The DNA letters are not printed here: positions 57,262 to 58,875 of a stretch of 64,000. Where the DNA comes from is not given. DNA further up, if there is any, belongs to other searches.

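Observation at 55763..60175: Second pseudopilin module ending in a secreted calcium-loop beta-propeller and a TPR protein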

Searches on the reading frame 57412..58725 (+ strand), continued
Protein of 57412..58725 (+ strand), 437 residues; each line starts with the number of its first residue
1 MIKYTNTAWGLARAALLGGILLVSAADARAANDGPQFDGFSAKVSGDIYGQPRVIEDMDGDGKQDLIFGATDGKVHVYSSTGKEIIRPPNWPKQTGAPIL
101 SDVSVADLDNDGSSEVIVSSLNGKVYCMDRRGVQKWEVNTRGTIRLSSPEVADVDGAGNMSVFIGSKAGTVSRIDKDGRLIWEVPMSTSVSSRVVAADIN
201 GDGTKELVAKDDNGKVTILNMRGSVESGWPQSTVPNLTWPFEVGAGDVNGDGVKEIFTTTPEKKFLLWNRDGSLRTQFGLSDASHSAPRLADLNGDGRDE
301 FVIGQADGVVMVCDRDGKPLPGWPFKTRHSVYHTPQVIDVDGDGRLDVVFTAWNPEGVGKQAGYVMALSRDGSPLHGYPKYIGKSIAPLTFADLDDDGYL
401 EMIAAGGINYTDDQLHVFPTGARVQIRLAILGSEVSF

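Call 46: fold_search(model_id=the predicted structure, library=pdb)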
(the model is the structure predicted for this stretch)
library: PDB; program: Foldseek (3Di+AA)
matches with E <= 10: 1868; with E <= 0.001: 1470
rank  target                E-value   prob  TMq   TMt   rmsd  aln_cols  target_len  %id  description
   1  6tji_A                1.9e-17  1.00  0.59  0.70   5.4       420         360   18  Crystal structure of the computationally designed Cake10 protein (released 2020-05-06)
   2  6tjg                  4.4e-16  1.00  0.64  0.86   3.7       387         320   20  Crystal structure of the computationally designed Cake8 protein (released 2020-05-06)
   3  6tjh_A                6.1e-16  1.00  0.60  0.72   6.3       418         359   19  Crystal structure of the computationally designed Cake9 protein (released 2020-05-06)
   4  8prj                  4.2e-15  1.00  0.59  0.79   3.8       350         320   19  The structure of v31Bagel8 (released 2024-07-24)
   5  7ax2                  1.4e-13  1.00  0.55  0.75   7.1       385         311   18  Crystal structure of the computationally designed Scone-E protein co-crystallized with STA, form b (released 2021-01-13)
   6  7awz                  3.1e-13  1.00  0.59  0.80   5.0       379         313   19  Crystal structure of the computationally designed Scone-E protein (released 2021-01-13)
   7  9v80_B                9.7e-13  1.00  0.51  0.57   5.4       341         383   16  Cryo-EM structure of KICSTOR CCC complex (state 4) (released 2025-11-12)
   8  6tjf_A                1.1e-12  1.00  0.47  0.82   3.9       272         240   20  Crystal structure of the computationally designed Cake6 protein (released 2020-05-06)
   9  9v6e_B                2.0e-12  1.00  0.53  0.59   6.6       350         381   17  Cryo-EM structure of human full length KICSTOR complex (state 1) (released 2025-11-12)
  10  7ax0                  2.4e-12  1.00  0.57  0.76   6.2       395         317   18  Crystal structure of the computationally designed Scone-E protein co-crystallized with STA form a (released 2021-06-30)
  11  6vbu_2                2.7e-12  1.00  0.53  0.37   4.2       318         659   16  Structure of the bovine BBSome complex (released 2020-01-29)
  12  9v86_B                3.2e-12  1.00  0.51  0.58   6.9       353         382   16  Cryo-EM structure of KICSTOR CCC complex (state 3) (released 2025-11-12)
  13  9v9n_B                3.7e-12  1.00  0.51  0.58   7.0       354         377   15  Cryo-EM structure of KICSTOR CCC complex (state 5) (released 2025-11-12)
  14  7awy                  5.4e-12  1.00  0.55  0.75   5.3       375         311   19  Crystal structure of the computationally designed Scone-R protein (released 2021-01-13)
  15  6mlt                  6.3e-12  1.00  0.48  0.37  18.2       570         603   13  Crystal structure of the V. cholerae biofilm matrix protein Bap1 (released 2019-08-28)
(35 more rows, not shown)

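Call 57: find_related_loci(query=A4, collection=genome_contigs, flank=10000)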
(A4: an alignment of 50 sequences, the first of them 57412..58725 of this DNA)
Query A4 (437 aa) in genome_contigs; peptide patterns used: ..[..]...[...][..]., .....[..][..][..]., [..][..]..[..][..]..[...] (x = any residue, [..] = any of these).
600 stretches matched a pattern (row limit reached: there are more); 166 encode a relative of the query (tblastn E <= 1e-3); the best 80 are kept; 80 distinct loci.
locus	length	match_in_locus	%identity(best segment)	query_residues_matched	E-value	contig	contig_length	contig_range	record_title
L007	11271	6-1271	85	16-437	0e+0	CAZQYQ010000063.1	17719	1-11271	MAG TPA_asm: uncultured bacterium isolate SRP089250_co1_29 genome assembly, contig: NODE_5291_length_17719_cov_5.929688,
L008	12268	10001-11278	83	13-437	0e+0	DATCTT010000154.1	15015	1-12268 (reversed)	MAG TPA_asm: Candidatus Ozemobacteraceae bacterium isolate SMAG_U7338 k141_71760, whole genome shotgun sequence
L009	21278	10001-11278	82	13-437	0e+0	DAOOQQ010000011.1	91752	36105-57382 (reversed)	MAG TPA_asm: Candidatus Ozemobacteraceae bacterium isolate AMR_MDS_2567 NODE_231_length_91752_cov_8.333577, whole genome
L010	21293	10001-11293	67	9-437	0e+0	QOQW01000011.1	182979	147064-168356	MAG: Candidatus Ozemobacter sibiricus isolate BY5 NODE_82, whole genome shotgun sequence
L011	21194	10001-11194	68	40-437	0e+0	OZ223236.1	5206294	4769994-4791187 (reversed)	MAG: Candidatus Ozemobacteraceae bacterium isolate 4ee0fdf2-fbb4-4151-bfa0-813162405533 genome assembly, chromosome: 2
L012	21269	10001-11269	65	16-437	0e+0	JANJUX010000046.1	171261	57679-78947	MAG: Candidatus Riflebacteria bacterium isolate RXS2_metabat.bin.35 RXS2_k141_160851, whole genome shotgun sequence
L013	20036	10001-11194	67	40-437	0e+0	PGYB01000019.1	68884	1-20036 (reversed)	MAG: Candidatus Riflebacteria bacterium HGW-Riflebacteria-1 bjp_ig2103_scaffold_242, whole genome shotgun sequence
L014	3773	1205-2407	65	37-437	0e+0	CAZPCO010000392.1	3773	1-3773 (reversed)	MAG TPA_asm: uncultured bacterium isolate binchicken_co117_419 genome assembly, contig: NODE_40620_length_3773_cov_4.205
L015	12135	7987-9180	67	40-437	0e+0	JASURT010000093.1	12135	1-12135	MAG: Candidatus Ozemobacter sp. isolate DJKA78_ANT-KO_bin.22 scaffold_1535, whole genome shotgun sequence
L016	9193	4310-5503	67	40-437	0e+0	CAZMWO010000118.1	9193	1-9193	MAG TPA_asm: uncultured bacterium isolate SRP192927_co6_749 genome assembly, contig: NODE_19657_length_9193_cov_4.153425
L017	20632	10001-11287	62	11-437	0e+0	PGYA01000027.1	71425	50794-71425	MAG: Candidatus Riflebacteria bacterium HGW-Riflebacteria-2 bjp_ig2102_scaffold_426, whole genome shotgun sequence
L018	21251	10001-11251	64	20-437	0e+0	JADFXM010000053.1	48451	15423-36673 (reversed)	MAG: Candidatus Riflebacteria bacterium isolate nDJH14bin3 nDJH14_bin3_NODE_53_length_48451_cov_84.822221, whole genome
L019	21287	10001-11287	61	8-437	0e+0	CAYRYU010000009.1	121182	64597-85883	MAG TPA_asm: uncultured bacterium isolate binchicken_co66_92 genome assembly, contig: NODE_255_length_121182_cov_21.8394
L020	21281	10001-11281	62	10-437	0e+0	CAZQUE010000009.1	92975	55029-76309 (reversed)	MAG TPA_asm: uncultured bacterium isolate SRP304446_co1_153 genome assembly, contig: NODE_129_length_92975_cov_12.725172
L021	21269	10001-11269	64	11-437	5e-178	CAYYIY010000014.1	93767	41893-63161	MAG TPA_asm: uncultured bacterium isolate binchicken_co135_188 genome assembly, contig: NODE_529_length_93767_cov_4.4816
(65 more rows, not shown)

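Call 92: search_solved_structures(query=A4, max_evalue=1)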
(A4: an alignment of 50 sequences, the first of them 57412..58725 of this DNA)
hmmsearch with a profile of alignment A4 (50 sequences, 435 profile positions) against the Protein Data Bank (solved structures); distinct sequences matched with E-value up to 1: 89 (the best 60 are shown).
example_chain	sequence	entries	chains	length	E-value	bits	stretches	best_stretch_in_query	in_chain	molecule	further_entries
6tji_A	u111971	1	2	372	1.1e-66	228.5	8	112-193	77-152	Cake10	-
6tjh_A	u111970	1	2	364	6.4e-64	219.4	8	112-193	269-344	Cake9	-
6tjg_A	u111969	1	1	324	2.4e-55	191.2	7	111-193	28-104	Cake8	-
8prj_A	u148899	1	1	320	4e-54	187.2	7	112-192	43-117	v31Bagel8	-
7awz_A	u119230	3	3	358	6.4e-45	156.8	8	111-191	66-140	Scone-E | SconeE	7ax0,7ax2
6tjf_A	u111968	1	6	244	2.4e-43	151.7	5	111-193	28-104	Cake6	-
6tje_A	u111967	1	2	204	5.2e-39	137.4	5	111-193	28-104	Cake5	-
7awy_A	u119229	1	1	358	3.1e-31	111.8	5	111-193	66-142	Scone-R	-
6tjd_A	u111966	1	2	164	7.8e-30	107.1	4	111-193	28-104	Cake4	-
3hxj_A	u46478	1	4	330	6.3e-29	104.1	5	114-191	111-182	Pyrrolo-quinoline quinone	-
8pra_A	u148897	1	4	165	1.2e-24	90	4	112-192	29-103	Cell surface protein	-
8prs_A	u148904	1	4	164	5.5e-23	84.5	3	112-192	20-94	nvBagel4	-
7eq5_A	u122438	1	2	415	2.1e-15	59.6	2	111-195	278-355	Membrane associated protein kinase with beta-propeller domain, pyrrolo-quinoline quinone b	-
7evf_AA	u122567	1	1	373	7.2e-15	57.8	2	111-195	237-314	PQQ_3 domain-containing protein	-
7dxn_A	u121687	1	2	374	4.6e-14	55.2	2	111-193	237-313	Membrane associated protein kinase with beta-propeller domain, pyrrolo-quinoline quinone b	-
6mlt_A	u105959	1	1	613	1e-11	47.4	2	235-302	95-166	Hemolysin-related protein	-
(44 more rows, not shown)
